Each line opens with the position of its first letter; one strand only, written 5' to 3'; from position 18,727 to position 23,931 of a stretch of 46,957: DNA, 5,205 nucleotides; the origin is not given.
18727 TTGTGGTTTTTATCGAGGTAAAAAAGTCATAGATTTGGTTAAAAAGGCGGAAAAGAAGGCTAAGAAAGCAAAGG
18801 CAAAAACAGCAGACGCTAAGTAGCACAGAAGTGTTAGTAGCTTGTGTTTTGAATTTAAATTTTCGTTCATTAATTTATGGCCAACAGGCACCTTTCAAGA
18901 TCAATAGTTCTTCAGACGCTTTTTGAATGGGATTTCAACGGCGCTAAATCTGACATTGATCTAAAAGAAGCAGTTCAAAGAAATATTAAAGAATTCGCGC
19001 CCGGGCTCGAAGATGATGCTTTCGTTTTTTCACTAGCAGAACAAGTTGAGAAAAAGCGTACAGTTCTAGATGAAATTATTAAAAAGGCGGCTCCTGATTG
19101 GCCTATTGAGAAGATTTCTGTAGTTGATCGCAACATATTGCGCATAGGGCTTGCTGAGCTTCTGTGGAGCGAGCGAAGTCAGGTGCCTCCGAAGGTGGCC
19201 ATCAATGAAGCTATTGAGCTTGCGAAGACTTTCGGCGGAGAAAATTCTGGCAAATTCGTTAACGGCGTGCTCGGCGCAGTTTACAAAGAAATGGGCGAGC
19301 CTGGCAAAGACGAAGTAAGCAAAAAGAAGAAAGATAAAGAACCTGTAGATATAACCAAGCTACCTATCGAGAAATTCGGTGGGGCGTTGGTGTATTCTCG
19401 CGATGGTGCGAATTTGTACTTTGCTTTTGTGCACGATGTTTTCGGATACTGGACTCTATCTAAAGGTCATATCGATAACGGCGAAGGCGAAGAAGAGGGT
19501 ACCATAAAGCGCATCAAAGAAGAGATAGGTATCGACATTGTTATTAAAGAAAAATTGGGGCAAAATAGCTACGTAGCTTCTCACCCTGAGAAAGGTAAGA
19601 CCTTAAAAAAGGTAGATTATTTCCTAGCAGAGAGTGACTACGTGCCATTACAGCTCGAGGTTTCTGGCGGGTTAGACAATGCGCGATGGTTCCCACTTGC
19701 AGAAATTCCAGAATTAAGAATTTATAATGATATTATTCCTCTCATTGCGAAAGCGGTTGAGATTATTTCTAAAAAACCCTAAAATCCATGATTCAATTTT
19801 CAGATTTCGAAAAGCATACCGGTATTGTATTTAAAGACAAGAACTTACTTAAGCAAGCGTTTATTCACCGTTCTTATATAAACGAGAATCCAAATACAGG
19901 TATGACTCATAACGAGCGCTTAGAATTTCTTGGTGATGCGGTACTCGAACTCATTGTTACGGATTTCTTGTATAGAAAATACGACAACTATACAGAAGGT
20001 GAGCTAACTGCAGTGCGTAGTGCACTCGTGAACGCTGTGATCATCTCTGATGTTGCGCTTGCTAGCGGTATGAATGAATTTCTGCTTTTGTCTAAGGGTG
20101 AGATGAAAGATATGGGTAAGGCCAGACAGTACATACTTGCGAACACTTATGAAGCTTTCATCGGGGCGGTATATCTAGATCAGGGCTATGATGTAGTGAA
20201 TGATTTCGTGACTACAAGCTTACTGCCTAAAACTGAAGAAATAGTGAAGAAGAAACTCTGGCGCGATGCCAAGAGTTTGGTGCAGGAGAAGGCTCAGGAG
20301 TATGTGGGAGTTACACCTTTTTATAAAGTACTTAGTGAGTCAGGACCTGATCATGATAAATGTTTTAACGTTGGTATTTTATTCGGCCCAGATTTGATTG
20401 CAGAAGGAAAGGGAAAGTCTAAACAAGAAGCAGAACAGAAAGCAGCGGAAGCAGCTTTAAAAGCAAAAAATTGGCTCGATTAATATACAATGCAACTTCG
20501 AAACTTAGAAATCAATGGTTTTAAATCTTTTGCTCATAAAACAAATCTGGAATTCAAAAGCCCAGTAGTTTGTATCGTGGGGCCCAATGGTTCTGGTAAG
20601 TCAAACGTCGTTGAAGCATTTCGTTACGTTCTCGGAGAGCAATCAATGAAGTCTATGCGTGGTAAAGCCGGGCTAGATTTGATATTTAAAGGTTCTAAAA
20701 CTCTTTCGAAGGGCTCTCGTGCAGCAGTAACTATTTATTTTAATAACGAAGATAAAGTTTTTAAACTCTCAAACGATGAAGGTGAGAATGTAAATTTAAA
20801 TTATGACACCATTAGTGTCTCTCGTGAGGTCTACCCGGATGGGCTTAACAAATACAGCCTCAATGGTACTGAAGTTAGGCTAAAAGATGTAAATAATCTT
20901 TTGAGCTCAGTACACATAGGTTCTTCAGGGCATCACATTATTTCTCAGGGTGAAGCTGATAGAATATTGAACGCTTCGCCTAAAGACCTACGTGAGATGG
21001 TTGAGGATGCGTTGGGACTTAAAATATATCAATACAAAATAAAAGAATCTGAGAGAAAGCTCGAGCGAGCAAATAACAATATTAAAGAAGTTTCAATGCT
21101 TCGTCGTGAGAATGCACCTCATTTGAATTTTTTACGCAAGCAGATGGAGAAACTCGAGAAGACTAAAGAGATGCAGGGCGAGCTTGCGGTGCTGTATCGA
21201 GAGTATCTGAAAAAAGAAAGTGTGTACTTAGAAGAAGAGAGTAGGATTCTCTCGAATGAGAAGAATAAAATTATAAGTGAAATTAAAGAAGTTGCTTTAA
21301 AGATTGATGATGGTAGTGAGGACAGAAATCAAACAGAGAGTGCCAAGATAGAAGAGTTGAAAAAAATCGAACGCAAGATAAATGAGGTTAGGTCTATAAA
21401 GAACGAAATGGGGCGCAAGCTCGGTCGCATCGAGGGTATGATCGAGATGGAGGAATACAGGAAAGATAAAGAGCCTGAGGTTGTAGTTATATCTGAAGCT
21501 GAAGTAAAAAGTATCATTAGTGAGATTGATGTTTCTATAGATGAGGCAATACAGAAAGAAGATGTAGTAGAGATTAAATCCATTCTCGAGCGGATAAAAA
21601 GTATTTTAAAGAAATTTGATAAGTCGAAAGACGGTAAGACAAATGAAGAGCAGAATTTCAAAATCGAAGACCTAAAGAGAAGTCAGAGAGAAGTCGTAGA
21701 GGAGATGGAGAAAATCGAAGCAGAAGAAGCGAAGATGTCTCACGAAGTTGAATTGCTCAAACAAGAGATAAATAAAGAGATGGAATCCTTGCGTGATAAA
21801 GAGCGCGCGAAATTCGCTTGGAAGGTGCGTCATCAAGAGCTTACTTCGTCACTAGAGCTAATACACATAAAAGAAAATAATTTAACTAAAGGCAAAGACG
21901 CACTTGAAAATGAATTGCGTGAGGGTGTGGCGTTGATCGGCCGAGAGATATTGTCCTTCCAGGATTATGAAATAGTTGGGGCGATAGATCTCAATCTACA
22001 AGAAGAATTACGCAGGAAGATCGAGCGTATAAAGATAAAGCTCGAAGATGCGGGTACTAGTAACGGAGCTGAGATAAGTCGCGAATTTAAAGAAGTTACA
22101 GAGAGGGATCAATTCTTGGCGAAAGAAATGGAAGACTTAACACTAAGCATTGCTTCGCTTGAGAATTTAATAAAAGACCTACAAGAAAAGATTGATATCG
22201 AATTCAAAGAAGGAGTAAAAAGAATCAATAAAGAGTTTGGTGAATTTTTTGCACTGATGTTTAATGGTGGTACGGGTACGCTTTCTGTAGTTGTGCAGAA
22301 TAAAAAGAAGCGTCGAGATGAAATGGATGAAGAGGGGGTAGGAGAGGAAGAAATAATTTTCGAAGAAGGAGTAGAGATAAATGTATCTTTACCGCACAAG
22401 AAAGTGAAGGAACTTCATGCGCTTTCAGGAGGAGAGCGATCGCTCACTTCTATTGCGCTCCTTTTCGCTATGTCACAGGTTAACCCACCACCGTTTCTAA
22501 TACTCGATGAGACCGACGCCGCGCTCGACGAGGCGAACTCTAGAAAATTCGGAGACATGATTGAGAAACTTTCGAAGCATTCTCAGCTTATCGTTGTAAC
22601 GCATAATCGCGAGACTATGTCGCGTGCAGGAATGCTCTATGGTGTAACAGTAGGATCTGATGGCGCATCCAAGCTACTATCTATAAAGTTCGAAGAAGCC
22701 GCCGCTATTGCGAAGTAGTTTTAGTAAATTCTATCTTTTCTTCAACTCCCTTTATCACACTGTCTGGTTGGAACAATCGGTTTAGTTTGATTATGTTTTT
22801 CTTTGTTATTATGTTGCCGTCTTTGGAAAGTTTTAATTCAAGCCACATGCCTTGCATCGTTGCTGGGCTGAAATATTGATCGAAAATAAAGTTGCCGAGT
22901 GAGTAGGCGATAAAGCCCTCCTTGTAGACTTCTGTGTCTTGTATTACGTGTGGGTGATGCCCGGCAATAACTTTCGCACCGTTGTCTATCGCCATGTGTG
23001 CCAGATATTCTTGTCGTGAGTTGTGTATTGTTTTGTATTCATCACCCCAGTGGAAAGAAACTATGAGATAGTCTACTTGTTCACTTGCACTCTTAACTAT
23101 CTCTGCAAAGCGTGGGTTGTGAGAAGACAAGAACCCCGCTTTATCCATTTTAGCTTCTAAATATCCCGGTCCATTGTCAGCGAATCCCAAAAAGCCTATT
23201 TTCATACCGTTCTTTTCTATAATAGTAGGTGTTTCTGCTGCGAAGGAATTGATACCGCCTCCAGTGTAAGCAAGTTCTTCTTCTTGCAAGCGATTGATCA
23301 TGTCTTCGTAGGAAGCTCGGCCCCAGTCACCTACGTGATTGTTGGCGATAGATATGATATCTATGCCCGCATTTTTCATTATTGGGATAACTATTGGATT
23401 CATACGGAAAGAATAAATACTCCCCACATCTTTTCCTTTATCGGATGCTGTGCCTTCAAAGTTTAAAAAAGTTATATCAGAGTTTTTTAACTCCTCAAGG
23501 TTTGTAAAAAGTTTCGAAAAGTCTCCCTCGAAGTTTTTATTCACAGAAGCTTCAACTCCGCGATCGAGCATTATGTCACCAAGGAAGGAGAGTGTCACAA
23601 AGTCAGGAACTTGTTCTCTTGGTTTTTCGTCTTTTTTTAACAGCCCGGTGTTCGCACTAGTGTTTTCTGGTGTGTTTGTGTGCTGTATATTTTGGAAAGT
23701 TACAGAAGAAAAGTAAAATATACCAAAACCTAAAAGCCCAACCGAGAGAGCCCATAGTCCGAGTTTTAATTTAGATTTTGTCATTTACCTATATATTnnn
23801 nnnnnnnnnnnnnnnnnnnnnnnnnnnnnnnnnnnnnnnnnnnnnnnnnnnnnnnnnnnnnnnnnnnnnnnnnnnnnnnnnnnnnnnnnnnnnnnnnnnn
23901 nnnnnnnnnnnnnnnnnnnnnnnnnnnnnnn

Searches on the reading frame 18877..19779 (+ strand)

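Call 61: search_protein_families(library=pfam, proteins=[window:18877-19779:+], max_evalue=0.00001)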
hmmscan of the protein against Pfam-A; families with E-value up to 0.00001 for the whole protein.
window:18877-19779:+ (301 aa): 2 families
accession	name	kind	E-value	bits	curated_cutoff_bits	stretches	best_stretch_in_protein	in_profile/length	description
PF01029.23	NusB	-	2.2e-34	119.1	23.1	1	7-137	3-133/133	NusB family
PF00293.34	NUDIX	-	1.9e-10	41.3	21.1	1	190-287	29-128/134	NUDIX domain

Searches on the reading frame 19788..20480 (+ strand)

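Call 61: search_protein_families(library=pfam, proteins=[window:19788-20480:+], max_evalue=0.00001)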
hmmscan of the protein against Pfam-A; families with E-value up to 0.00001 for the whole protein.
window:19788-20480:+ (231 aa): 4 families
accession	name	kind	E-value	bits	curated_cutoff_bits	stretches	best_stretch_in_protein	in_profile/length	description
PF14622.11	Ribonucleas_3_3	-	2.7e-35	121.8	35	1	17-148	1-127/128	Ribonuclease-III-like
PF00636.31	Ribonuclease_3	-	2.3e-24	86.6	27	1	43-133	1-102/102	Ribonuclease III domain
PF00035.32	dsrm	-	3.3e-12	47.2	23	1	161-225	1-64/66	Double-stranded RNA binding motif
PF22935.1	RM44_endonuclase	-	5.8e-08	33.4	27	1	15-127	17-138/139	Large ribosomal subunit protein mL44, endonuclease domain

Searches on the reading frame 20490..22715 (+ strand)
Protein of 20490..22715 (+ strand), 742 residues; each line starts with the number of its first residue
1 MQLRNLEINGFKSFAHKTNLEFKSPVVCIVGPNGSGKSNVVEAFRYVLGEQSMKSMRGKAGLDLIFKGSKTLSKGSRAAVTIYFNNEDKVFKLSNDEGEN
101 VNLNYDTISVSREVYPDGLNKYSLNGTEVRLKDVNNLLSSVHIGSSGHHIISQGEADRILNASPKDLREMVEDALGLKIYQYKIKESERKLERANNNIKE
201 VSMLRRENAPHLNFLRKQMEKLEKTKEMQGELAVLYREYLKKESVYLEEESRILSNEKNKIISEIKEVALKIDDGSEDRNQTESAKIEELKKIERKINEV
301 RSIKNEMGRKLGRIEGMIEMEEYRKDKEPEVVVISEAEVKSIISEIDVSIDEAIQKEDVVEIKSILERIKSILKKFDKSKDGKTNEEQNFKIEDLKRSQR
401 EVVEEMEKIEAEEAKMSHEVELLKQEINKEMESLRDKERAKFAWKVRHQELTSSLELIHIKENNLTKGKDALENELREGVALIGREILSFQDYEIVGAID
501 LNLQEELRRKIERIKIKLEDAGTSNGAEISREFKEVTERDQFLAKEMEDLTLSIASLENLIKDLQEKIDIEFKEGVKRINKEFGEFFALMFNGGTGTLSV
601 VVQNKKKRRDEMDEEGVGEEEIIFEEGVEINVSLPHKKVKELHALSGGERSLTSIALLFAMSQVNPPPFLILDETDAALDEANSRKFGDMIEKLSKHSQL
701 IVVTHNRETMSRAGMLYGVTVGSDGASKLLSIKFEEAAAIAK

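Call 61: search_protein_families(library=pfam, proteins=[window:20490-22715:+], max_evalue=0.00001)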
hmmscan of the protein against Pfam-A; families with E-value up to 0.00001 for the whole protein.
window:20490-22715:+ (742 aa): 4 families
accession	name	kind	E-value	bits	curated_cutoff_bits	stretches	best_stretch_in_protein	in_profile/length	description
PF02463.25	SMC_N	-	2.9e-55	187.5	40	1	3-727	2-219/220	RecF/RecN/SMC N terminal domain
PF13304.12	AAA_21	-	4.8e-13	50.3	27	1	27-52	2-32/304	AAA domain, putative AbiEii toxin, Type IV TA system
PF13476.12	AAA_23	-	1.6e-12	48.9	27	1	6-300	2-196/201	AAA domain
PF13175.12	AAA_15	-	1.9e-11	44.6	32.1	1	1-302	1-258/374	AAA ATPase domain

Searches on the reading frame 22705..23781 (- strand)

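Call 61: search_protein_families(library=pfam, proteins=[window:22705-23781:-], max_evalue=0.00001)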
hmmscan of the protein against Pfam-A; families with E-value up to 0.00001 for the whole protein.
window:22705-23781:- (358 aa): 1 family
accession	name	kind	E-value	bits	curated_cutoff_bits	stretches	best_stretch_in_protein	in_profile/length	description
PF09587.15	PGA_cap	-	6.4e-68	229.4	27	1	63-302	1-255/255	Bacterial capsule synthesis protein PGA_cap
